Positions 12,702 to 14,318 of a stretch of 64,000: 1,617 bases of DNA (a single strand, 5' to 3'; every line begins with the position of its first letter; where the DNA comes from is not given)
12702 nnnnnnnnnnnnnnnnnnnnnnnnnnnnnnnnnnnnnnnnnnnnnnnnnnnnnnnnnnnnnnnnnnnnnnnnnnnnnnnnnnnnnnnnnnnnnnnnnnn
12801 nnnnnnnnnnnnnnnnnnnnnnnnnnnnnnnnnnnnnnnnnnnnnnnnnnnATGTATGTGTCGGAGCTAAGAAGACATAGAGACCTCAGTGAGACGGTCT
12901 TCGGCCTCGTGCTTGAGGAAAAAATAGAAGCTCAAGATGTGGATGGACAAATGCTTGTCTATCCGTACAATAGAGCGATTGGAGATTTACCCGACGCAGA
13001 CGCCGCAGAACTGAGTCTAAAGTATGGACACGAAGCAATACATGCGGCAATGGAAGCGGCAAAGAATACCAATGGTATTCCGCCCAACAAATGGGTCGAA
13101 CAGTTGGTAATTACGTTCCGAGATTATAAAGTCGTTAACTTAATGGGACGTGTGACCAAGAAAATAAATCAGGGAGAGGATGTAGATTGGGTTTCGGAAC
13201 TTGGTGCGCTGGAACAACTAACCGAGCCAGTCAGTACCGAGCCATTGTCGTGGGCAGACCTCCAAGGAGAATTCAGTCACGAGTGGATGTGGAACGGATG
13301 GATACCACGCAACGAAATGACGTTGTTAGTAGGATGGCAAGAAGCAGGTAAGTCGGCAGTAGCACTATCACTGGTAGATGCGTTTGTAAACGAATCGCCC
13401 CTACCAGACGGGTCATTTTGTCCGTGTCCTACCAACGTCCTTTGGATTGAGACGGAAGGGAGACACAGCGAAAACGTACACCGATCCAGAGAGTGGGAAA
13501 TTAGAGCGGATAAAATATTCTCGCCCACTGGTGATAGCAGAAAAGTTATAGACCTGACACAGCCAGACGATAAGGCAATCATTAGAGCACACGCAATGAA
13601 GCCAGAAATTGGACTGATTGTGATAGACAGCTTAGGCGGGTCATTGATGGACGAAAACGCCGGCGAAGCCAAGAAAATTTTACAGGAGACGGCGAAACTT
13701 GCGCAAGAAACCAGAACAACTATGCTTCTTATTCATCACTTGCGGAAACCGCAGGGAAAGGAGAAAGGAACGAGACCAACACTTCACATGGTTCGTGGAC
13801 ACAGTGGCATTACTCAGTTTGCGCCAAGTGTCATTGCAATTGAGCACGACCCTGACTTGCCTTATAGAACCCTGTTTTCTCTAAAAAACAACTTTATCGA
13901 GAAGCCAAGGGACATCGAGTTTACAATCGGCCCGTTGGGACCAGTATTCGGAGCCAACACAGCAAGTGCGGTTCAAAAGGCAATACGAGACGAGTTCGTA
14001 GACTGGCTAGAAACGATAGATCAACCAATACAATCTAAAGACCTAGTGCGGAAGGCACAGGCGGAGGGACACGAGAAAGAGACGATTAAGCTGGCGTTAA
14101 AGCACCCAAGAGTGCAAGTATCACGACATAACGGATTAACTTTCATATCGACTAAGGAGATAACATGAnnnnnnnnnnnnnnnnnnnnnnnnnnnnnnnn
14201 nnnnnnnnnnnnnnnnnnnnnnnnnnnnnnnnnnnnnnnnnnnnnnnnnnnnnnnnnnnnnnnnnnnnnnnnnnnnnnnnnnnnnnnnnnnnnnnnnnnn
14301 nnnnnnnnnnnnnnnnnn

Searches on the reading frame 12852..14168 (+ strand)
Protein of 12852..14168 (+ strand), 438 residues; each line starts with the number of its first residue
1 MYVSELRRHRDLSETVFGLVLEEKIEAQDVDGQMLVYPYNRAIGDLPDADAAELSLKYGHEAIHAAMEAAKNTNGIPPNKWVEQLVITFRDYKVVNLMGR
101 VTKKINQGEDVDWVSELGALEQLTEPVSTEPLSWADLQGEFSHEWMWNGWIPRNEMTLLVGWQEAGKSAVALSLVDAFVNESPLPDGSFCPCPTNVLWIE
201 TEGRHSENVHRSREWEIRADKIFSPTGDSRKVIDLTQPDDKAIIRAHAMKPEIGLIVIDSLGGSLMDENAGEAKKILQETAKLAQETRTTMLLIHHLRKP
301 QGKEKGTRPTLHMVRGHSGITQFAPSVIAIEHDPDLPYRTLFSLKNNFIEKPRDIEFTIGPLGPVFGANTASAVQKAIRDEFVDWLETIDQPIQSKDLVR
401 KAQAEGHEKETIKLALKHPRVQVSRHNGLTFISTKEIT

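Call 49: list_cluster_members(proteins=[window:124-315:+, window:305-511:+, window:465-782:+, window:507-782:+, window:782-991:+, window:991-1167:+, window:1211-1468:+, window:1208-1468:+, window:1486-1677:+, window:12852-14168:+])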
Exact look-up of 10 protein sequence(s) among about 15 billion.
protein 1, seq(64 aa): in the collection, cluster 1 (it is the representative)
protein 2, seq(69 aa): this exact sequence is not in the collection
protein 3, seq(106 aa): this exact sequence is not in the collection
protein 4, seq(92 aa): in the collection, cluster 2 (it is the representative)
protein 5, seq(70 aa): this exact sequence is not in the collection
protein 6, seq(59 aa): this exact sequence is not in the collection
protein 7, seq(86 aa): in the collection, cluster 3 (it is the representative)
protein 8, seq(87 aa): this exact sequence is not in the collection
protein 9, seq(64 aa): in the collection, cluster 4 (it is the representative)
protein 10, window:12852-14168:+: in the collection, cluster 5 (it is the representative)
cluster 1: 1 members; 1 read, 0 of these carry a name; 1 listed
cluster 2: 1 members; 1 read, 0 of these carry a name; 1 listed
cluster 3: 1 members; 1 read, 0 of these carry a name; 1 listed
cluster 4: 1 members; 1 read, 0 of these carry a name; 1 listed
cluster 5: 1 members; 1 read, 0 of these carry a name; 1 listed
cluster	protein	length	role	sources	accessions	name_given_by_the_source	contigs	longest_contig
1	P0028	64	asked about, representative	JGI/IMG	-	-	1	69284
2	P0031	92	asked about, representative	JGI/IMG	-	-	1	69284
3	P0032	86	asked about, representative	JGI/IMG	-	-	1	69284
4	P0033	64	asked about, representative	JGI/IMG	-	-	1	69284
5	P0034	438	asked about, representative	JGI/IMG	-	-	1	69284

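Call 81: search_protein_families(library=phrogs, proteins=[window:12852-14168:+], max_evalue=0.00001)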
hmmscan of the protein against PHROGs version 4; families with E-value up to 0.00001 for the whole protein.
window:12852-14168:+ (438 aa): 6 families
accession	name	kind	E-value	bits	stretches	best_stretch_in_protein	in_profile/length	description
phrog_239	-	DNA, RNA and nucleotide metabolism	2e-18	67.7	1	143-337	348-560/801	DNA primase/helicase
phrog_3123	-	unknown function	2.1e-13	50.7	1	137-310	324-517/583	-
phrog_19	-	DNA, RNA and nucleotide metabolism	9.2e-09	35.7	1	148-346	347-558/621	DnaB-like replicative helicase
phrog_906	-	DNA, RNA and nucleotide metabolism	2.8e-08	34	1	131-303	507-678/872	DNA polymerase/primase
phrog_97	-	other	1.1e-06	29.1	0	147-266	66-178/506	UvsX-like recombinase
phrog_6012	-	DNA, RNA and nucleotide metabolism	3e-06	27.7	1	141-337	133-333/447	DNA helicase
